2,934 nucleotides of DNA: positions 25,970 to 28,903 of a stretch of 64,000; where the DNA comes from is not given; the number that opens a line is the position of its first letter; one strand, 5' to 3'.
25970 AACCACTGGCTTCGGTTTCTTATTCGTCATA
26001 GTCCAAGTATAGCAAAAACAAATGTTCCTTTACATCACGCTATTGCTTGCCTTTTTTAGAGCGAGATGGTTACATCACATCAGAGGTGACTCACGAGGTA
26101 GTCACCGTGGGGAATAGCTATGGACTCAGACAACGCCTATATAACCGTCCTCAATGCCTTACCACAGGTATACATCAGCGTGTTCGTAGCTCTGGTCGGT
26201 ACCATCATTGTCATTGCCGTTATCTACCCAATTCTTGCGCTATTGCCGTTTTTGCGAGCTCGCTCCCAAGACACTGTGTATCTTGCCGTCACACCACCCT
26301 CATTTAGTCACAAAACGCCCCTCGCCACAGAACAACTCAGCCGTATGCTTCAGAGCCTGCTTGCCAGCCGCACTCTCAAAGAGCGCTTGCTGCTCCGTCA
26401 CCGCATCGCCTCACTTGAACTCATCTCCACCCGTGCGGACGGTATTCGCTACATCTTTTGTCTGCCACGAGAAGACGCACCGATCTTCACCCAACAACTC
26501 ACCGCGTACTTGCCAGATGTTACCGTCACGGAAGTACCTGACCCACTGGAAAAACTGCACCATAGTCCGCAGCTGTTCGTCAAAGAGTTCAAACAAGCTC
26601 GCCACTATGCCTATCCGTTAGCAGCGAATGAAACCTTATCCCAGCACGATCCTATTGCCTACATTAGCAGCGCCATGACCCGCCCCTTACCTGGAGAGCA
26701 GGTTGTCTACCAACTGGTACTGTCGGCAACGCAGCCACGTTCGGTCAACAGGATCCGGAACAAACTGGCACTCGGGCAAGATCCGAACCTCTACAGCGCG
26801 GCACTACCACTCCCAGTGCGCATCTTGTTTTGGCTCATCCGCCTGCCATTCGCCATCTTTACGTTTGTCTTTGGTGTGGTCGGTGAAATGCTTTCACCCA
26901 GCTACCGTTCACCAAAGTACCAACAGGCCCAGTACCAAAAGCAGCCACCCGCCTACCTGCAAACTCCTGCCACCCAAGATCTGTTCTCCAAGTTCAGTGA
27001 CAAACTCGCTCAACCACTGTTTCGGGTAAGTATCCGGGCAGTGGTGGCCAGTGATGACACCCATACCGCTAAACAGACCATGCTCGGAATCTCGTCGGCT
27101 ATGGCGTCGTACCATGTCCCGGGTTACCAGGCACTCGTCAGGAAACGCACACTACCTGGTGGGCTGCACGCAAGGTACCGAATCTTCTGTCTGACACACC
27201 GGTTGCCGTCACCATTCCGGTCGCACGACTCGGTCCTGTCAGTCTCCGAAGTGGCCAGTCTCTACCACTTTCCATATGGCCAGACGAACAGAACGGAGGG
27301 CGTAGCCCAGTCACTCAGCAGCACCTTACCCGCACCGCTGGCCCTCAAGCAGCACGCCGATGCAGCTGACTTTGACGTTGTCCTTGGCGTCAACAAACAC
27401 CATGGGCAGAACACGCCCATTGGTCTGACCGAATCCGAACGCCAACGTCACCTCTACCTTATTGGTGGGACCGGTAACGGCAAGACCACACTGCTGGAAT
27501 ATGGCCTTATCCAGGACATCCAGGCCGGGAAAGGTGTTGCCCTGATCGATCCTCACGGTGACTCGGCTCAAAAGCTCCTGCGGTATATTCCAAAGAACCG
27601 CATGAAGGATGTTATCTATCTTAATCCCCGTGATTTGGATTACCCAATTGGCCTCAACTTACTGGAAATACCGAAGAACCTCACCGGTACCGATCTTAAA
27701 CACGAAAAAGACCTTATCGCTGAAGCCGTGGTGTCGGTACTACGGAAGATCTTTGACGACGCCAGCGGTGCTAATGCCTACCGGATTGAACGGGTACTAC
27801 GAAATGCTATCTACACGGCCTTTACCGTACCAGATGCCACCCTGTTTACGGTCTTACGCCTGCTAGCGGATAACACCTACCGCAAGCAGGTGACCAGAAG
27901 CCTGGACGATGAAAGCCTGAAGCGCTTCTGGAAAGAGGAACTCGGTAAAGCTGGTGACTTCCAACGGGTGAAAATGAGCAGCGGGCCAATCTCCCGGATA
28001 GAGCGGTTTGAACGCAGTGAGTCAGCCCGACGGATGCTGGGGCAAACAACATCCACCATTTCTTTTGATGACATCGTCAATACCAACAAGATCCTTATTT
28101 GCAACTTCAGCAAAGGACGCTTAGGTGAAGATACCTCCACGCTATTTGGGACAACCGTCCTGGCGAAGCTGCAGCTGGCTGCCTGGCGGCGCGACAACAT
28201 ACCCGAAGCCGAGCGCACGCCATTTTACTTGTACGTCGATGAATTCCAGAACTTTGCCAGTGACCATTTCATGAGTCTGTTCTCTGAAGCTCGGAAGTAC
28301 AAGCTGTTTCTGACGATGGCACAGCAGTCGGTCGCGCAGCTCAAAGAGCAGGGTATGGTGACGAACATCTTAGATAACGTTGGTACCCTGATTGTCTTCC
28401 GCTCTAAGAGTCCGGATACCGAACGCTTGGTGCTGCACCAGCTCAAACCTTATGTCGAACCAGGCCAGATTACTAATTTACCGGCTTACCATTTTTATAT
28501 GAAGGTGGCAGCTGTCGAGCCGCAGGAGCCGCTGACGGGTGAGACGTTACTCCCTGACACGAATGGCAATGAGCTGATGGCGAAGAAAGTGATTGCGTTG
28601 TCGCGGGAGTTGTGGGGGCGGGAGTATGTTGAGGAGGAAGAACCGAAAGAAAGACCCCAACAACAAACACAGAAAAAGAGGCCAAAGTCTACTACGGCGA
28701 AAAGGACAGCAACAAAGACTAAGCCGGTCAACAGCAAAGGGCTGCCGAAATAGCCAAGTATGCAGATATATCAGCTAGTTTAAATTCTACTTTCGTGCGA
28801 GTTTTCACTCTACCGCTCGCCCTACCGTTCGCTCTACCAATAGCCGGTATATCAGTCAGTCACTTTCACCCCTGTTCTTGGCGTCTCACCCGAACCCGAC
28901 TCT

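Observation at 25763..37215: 11.4-kb cargo element with IS1595-type ends and intact 8-bp duplication, splitting an ABC-2 permease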

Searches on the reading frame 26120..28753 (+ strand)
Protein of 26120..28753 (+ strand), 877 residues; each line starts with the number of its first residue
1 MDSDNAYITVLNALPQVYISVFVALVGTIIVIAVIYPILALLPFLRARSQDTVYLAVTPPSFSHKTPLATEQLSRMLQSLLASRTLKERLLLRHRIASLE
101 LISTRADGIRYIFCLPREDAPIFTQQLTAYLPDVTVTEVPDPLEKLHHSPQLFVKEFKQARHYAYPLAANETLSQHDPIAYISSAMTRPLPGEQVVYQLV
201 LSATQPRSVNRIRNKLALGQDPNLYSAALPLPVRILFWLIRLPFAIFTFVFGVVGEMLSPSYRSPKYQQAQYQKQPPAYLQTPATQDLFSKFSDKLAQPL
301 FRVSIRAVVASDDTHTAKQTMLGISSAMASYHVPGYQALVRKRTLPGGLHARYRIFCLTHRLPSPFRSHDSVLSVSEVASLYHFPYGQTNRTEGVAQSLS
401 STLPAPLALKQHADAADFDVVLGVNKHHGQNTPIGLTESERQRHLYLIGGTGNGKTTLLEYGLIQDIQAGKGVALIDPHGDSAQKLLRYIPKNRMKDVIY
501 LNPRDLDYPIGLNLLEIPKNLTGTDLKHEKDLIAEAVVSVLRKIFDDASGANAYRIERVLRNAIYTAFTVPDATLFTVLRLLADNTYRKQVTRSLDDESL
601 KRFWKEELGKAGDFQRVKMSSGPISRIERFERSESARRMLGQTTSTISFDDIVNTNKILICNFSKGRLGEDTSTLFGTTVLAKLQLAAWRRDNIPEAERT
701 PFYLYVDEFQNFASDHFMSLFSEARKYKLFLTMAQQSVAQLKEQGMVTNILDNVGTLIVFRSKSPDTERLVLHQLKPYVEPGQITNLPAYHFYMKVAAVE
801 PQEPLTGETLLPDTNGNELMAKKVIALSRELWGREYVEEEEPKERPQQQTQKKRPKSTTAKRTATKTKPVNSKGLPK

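Call 7: search_protein_families(library=pfam, proteins=[window:26120-28753:+], max_evalue=0.01)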
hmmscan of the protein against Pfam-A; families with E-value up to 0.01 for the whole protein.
window:26120-28753:+ (877 aa): 3 families
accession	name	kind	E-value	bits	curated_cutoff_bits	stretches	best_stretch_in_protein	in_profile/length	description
PF12696.13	TraG-D_C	-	1e-07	32.3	22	1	701-769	1-73/126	TraM recognition site of TraD and TraG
PF10412.15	TrwB_AAD_bind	-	3.5e-07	29.9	20.5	1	435-505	8-72/387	Type IV secretion-system coupling protein DNA-binding domain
PF01935.23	DUF87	-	0.00058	20.5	23.2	1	431-538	11-121/220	Helicase HerA, central domain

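Call 29: find_homologous_proteins(query=window:26120-28753:+, max_evalue=1e-10)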
Query window:26120-28753:+ (877 aa): 1387 proteins with E <= 1e-10 among 8000 candidates; the best 120 are listed.
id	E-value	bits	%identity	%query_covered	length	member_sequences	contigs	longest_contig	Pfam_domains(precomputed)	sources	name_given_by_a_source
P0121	0.0e+0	1964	100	100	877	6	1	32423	PF26449.1,PF10412.16,PF12696.14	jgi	-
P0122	0.0e+0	1598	83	95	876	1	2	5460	PF26449.1,PF10412.16,PF12696.14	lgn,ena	-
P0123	0.0e+0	1577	81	98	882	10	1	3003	PF26449.1,PF10412.16,PF12696.14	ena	-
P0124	0.0e+0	1563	80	100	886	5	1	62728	PF26449.1,PF10412.16,PF12696.14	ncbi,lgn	-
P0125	0.0e+0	1556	79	99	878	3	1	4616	PF26449.1,PF10412.16,PF12696.14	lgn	-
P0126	0.0e+0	1550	79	99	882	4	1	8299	PF26449.1,PF10412.16,PF12696.14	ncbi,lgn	-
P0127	0.0e+0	1528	80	96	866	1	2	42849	PF26449.1,PF10412.16,PF12696.14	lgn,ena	-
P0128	0.0e+0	1521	76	100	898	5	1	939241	PF26449.1,PF10412.16,PF12696.14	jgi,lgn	jgi:hypothetical protein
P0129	3.2e-298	1010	54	97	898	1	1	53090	PF26449.1,PF10412.16,PF01935.24,PF12696.14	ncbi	-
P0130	8.0e-296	1002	56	95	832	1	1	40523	PF10412.16,PF02534.21,PF12696.14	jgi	jgi:hypothetical protein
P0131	3.4e-293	993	53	99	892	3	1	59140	PF26449.1,PF10412.16,PF01935.24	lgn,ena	-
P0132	5.1e-292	989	54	95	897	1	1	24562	PF26449.1,PF10412.16,PF01935.24,PF12696.14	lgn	-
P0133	8.0e-288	975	54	95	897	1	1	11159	PF26449.1,PF10412.16,PF01935.24,PF12696.14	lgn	-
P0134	5.0e-282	956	52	96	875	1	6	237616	PF26449.1,PF10412.16,PF12696.14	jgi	jgi:hypothetical protein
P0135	3.6e-281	953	57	87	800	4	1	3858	PF26449.1,PF10412.16,PF01935.24,PF12696.14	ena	-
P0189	8.6e-242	823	49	96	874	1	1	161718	PF10412.16,PF12696.14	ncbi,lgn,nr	ncbi:MAG TPA: type IV secretion system DNA-binding domain-containing protein [Candidatus Saccharimon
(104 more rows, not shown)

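Call 34: list_cluster_members(proteins=[P0121])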
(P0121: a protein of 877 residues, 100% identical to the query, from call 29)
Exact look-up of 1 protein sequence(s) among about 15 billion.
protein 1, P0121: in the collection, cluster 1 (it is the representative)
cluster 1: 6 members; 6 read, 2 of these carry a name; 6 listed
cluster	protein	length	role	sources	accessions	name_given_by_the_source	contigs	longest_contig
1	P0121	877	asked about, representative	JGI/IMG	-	-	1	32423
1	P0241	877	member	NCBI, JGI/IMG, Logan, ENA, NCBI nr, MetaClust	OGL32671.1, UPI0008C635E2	hypothetical protein A3E76_04950 [Candidatus Saccharibacteria bacterium ... | MAG: hypothetical protein A3E76_04950 [Candidatus Saccharibacteria bacterium ... | status=active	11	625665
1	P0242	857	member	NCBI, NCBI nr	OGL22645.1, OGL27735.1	hypothetical protein A2707_05015 [Candidatus Saccharibacteria bacterium ... | MAG: hypothetical protein A2707_05015 [Candidatus Saccharibacteria bacterium ...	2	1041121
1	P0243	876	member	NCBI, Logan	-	-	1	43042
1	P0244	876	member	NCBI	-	-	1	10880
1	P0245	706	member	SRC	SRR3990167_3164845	-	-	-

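Call 35: find_encoding_contigs(protein=P0243, flank=10000, max_places=4)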
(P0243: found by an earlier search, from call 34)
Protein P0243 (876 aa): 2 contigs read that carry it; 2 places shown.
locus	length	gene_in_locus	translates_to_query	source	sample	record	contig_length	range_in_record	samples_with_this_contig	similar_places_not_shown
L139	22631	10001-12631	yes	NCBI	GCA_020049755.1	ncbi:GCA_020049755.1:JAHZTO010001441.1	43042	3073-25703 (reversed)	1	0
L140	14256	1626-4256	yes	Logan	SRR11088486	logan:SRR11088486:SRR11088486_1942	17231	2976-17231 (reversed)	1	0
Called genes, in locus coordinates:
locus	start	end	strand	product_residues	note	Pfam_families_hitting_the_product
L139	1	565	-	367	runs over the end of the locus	PF00078:RVT_1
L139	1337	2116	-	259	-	-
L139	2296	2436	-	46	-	-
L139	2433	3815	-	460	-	-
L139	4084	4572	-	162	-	-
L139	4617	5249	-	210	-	PF13563:2_5_RNA_ligase2 (weak)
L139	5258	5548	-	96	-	-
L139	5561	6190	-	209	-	PF02698:DUF218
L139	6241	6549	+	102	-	-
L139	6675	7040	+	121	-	PF03575:Peptidase_S51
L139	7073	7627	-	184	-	PF13302:Acetyltransf_3, PF00583:Acetyltransf_1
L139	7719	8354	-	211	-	-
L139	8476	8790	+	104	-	PF12599:DUF3768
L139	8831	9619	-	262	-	PF13814:Replic_Relax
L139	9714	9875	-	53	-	-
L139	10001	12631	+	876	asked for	PF26449:DUF8128, PF10412:TrwB_AAD_bind (faint), PF12696:TraG-D_C (weak)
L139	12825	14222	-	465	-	-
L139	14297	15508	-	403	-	-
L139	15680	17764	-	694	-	PF00270:DEAD, PF04851:ResIII, PF18766:SWI2_SNF2 (faint), PF00271:Helicase_C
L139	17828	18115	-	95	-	-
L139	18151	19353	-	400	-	-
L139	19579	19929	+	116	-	-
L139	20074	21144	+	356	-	-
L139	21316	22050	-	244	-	PF13814:Replic_Relax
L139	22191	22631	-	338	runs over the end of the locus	PF12760:Zn_ribbon_IS1595, PF12762:DDE_Tnp_IS1595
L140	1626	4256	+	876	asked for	PF26449:DUF8128, PF10412:TrwB_AAD_bind (faint), PF12696:TraG-D_C (weak)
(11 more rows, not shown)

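Call 46: find_encoding_contigs(protein=P0128, flank=10000, max_places=3)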
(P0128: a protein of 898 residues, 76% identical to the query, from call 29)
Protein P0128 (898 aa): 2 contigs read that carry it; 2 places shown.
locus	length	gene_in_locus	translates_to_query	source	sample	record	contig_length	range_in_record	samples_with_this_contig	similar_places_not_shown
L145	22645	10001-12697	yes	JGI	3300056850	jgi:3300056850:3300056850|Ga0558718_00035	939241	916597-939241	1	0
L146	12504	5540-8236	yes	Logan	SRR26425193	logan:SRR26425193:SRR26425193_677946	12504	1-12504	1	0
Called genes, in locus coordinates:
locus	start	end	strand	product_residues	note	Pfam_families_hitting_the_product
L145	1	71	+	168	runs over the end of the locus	PF18914:DUF5666 (weak)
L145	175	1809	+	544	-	PF00128:Alpha-amylase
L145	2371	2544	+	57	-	-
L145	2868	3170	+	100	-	PF00293:NUDIX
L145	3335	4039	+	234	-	PF01988:VIT1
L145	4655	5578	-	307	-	PF00800:PDT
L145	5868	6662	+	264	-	-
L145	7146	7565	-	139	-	PF00903:Glyoxalase, PF06983:3-dmu-9_3-mt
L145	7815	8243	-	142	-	PF02311:AraC_binding (weak), PF07883:Cupin_2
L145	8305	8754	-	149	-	-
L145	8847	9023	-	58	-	-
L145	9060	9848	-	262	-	PF03009:GDPD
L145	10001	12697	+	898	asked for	PF26449:DUF8128 (faint), PF10412:TrwB_AAD_bind (faint), PF12696:TraG-D_C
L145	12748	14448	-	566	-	-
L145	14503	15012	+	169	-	-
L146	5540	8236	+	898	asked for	PF26449:DUF8128 (faint), PF10412:TrwB_AAD_bind (faint), PF12696:TraG-D_C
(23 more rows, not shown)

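Call 47: find_encoding_contigs(protein=P0124, flank=10000, max_places=3)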
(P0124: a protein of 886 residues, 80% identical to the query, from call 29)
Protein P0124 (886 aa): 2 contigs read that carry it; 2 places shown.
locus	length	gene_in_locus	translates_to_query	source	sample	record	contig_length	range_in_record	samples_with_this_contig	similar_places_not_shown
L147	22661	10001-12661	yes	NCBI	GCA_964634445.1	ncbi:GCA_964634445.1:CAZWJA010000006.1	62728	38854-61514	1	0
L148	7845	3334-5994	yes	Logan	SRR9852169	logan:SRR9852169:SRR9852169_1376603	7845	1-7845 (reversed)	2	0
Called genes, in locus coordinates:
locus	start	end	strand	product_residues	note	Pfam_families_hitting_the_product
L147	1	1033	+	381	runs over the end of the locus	PF00534:Glycos_transf_1, PF13692:Glyco_trans_1_4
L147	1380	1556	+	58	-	PF02416:TatA_B_E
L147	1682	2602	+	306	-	PF00902:TatC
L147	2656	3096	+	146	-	-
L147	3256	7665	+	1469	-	-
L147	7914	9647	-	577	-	-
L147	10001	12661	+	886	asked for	PF26449:DUF8128, PF10412:TrwB_AAD_bind (faint), PF12696:TraG-D_C (weak)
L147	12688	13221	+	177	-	-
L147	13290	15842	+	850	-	PF00004:AAA, PF07724:AAA_2 (faint), PF07728:AAA_5, PF13401:AAA_22 (weak), PF22667:Lon_lid, PF05362:Lon_C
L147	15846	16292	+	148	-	-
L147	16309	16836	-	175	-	-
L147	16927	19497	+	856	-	-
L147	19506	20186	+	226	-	-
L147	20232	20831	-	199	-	PF02661:Fic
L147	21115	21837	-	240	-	PF13814:Replic_Relax (weak)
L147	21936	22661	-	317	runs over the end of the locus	PF12760:Zn_ribbon_IS1595, PF12762:DDE_Tnp_IS1595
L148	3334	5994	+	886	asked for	PF26449:DUF8128, PF10412:TrwB_AAD_bind (faint), PF12696:TraG-D_C (weak)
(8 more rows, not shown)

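Call 70: search_protein_families(library=ncbifam, proteins=[window:26120-28753:+], max_evalue=0.01)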
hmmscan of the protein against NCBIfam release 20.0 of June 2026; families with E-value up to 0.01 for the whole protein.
window:26120-28753:+ (877 aa): 10 families
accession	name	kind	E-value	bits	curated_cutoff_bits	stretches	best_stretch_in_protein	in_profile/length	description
TIGR03743.1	SXT_TraD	subfamily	4.5e-16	58.4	366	2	429-482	159-215/636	conjugative transfer system coupling protein TraD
TIGR03754.1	conj_TOL_TraD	equivalog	5.1e-11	41.8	647.55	1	430-482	168-220/643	type IV conjugative transfer system coupling protein TraD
NF033849.1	ser_rich_anae_1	subfamily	2.3e-09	35.2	650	1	371-775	693-1103/1163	serine-rich protein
NF053655.1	CedD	equivalog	1.5e-08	33.8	600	1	414-505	193-283/527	DNA-translocating ATPase CedD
TIGR00929.1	VirB4_CagE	subfamily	9.5e-07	27.4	643.1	1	697-770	631-709/792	VirB4 family type IV secretion/conjugal transfer ATPase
NF045971.1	conju_CD1110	equivalog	2.3e-06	26.2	325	1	698-771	624-702/752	VirB4-like conjugal transfer ATPase, CD1110 family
NF041447.1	TrbC_conju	equivalog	2.5e-06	26.2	800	1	399-479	87-166/685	F-type conjugative transfer protein TrbC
NF045973.1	conju_CD1115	equivalog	3e-06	26.4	250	1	697-768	291-365/442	VirD4-like conjugal transfer protein, CD1115 family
TIGR02759.1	TraD_Ftype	equivalog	0.00047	19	521.35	0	716-774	424-485/566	type IV conjugative transfer system coupling protein TraD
NF041017.1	DNA_import_CedB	equivalog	0.00059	18.6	700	1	420-494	254-328/590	DNA import protein CedB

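Call 74: find_encoding_contigs(protein=window:26120-28753:+, flank=10000, max_places=10)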
Protein window:26120-28753:+ (877 aa): 16 contigs read that carry it; 8 places shown.
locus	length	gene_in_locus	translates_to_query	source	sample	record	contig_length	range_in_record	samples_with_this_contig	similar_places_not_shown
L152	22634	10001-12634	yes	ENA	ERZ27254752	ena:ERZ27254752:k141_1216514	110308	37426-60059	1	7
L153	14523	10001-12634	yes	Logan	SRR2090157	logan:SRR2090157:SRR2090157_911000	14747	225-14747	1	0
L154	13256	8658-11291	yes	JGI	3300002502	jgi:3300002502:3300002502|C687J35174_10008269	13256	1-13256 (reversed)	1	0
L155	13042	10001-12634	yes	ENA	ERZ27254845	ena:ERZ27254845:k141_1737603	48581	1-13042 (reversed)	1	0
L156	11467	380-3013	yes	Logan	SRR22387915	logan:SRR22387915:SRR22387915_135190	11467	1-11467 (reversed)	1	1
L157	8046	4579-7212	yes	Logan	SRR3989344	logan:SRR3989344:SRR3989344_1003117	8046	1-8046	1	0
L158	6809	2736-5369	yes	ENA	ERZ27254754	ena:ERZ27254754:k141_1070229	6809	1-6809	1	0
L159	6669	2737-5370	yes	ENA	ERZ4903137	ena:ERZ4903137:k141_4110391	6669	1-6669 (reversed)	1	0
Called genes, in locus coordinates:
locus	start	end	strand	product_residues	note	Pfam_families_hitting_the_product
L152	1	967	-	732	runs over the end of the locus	PF00753:Lactamase_B, PF12706:Lactamase_B_2 (weak), PF22505:RNase_J_b_CASP, PF07521:RMMBL, PF17770:RNase_J_C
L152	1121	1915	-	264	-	PF02517:Rce1-like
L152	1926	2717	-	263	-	PF02517:Rce1-like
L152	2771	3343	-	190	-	PF03167:UDG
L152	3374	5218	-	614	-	PF00753:Lactamase_B (faint), PF22505:RNase_J_b_CASP, PF17770:RNase_J_C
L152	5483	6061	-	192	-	PF06414:Zeta_toxin, PF08433:KTI12 (weak), PF13207:AAA_17 (faint), PF13238:AAA_18, PF13671:AAA_33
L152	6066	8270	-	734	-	PF01138:RNase_PH, PF03725:RNase_PH_C (weak), PF01138:RNase_PH, PF00013:KH_1, PF00575:S1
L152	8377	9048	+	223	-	PF02578:Cu-oxidase_4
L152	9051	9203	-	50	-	-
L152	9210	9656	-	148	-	PF10920:DUF2705 (weak)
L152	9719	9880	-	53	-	-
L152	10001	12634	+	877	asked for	PF26449:DUF8128 (faint), PF10412:TrwB_AAD_bind (faint), PF12696:TraG-D_C (weak)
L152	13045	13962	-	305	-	PF00589:Phage_integrase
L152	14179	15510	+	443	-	-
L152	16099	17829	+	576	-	PF01935:DUF87 (faint), PF25199:nSTAND_NTPase5 (faint)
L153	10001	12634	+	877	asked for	PF26449:DUF8128 (faint), PF10412:TrwB_AAD_bind (faint), PF12696:TraG-D_C (weak)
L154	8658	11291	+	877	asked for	PF26449:DUF8128 (faint), PF10412:TrwB_AAD_bind (faint), PF12696:TraG-D_C (weak)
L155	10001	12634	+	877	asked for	PF26449:DUF8128 (faint), PF10412:TrwB_AAD_bind (faint), PF12696:TraG-D_C (weak)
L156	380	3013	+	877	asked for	PF26449:DUF8128 (faint), PF10412:TrwB_AAD_bind (faint), PF12696:TraG-D_C (weak)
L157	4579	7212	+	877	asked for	PF26449:DUF8128 (faint), PF10412:TrwB_AAD_bind (faint), PF12696:TraG-D_C (weak)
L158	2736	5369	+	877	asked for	PF26449:DUF8128 (faint), PF10412:TrwB_AAD_bind (faint), PF12696:TraG-D_C (weak)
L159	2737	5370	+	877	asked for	PF26449:DUF8128 (faint), PF10412:TrwB_AAD_bind (faint), PF12696:TraG-D_C (weak)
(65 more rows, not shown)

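Call 81: search_protein_families(library=padloc, proteins=[L139:12825-14222:-, L139:14297-15508:-, L139:15680-17764:-, L139:18151-19353:-, L139:20074-21144:+, L147:13290-15842:+, L147:16927-19497:+, L147:19506-20186:+, L147:20232-20831:-, L147:12688-13221:+], max_evalue=0.001)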
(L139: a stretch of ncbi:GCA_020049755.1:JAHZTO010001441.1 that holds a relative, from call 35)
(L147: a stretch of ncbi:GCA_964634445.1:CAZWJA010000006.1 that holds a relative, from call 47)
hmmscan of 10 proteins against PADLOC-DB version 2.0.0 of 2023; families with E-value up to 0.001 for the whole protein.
L139:12825-14222:- (465 aa): 0 families

L139:14297-15508:- (403 aa): 0 families

L139:15680-17764:- (694 aa): 18 families
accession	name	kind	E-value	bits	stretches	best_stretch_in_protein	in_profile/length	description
PDLC03659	mREase_IV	-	5.3e-18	62.3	1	228-449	334-552/945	Type IV methyl-directed restriction enzyme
PDLC02707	PbeA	-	1.1e-17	61.9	2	356-450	526-617/672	PbeA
PDLC02704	PbeA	-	1.3e-16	58.2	2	367-450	548-631/682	PbeA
PDLC03658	mREase_IV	-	5.7e-11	38.9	1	228-451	334-546/953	Type IV methyl-directed restriction enzyme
PDLC02706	PbeA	-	1.2e-09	35.3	1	392-449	601-658/722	PbeA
PDLC01439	typeIV_DinG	-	4.7e-08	30.2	1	42-113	16-78/575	CAS-IV-A; associated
PDLC02705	PbeA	-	1.4e-07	28.1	1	345-452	517-622/691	PbeA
PDLC02870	DpdF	-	5.7e-07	26.4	1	365-465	235-335/534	DpdF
PDLC03049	REase_I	-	4.8e-06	22.9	1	228-344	283-401/807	Type I restriction enzyme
PDLC03928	PsyrT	-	1.8e-05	21.3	1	365-454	250-339/689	-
PDLC04987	PDC-S28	-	6.9e-05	19.3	1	62-119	55-108/846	-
PDLC04140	mad8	-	9.5e-05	20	1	69-222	35-151/314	mads_8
PDLC04986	PDC-S28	-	9.8e-05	18.8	1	27-118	20-105/831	-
PDLC02500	BrxHI|BrxHII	-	0.0001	19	0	372-451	496-574/933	BrxHI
PDLC02867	DpdF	-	0.00021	17.7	0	367-462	384-480/855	DpdF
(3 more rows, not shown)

L139:18151-19353:- (400 aa): 0 families

L139:20074-21144:+ (356 aa): 0 families

L147:13290-15842:+ (850 aa): 11 families
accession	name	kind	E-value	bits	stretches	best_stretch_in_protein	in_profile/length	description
PDLC03838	DolB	-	2.1e-12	45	1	269-523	124-370/375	-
PDLC02506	BrxL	-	4.6e-11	39.7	1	559-733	499-672/680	BrxL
PDLC02196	IetA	-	2.7e-08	31.6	1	309-392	120-194/374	-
PDLC04232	IetA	-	1.1e-07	29.6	1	309-393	114-189/330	-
PDLC02195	IetA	-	7.4e-07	26.8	1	309-391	135-208/395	-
PDLC00915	TRIP13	-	1.5e-05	22.5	0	313-339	65-91/302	TRIP13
PDLC04231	IetA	-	3.6e-05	21.7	1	309-394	115-191/262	-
PDLC04606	PDC-M37B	-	6.8e-05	20.2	1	267-389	127-255/390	-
PDLC04140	mad8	-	0.00013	19.6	1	310-348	26-69/314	mads_8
PDLC01050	CRISPR-Lon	-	0.00063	16.7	0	652-701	143-188/458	Lon protease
PDLC04605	PDC-M37B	-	0.00076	16.6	1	266-390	256-386/518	-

L147:16927-19497:+ (856 aa): 0 families

L147:19506-20186:+ (226 aa): 0 families

L147:20232-20831:- (199 aa): 9 families
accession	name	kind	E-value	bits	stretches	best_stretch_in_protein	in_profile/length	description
PDLC04838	PDC-S04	-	4.6e-61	204.2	1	3-196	14-203/209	-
PDLC04839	PDC-S04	-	9.5e-31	105.1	1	16-168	22-174/205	-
PDLC05078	PDC-S72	-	6.1e-15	53.2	1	55-164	103-215/377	-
PDLC04842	PDC-S04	-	2.1e-14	51.7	1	42-166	35-143/202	-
PDLC04841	PDC-S04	-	4.9e-12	44.1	1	54-174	142-249/292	-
PDLC03963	SoFic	-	6e-07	27.2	1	57-157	119-215/361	-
PDLC04840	PDC-S04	-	8.9e-07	26.9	1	43-149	65-169/227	-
PDLC04836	PDC-S04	-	9.3e-06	23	1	118-149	151-182/244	-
PDLC04837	PDC-S04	-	2.3e-05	21.8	1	118-150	147-179/234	-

L147:12688-13221:+ (177 aa): 0 families
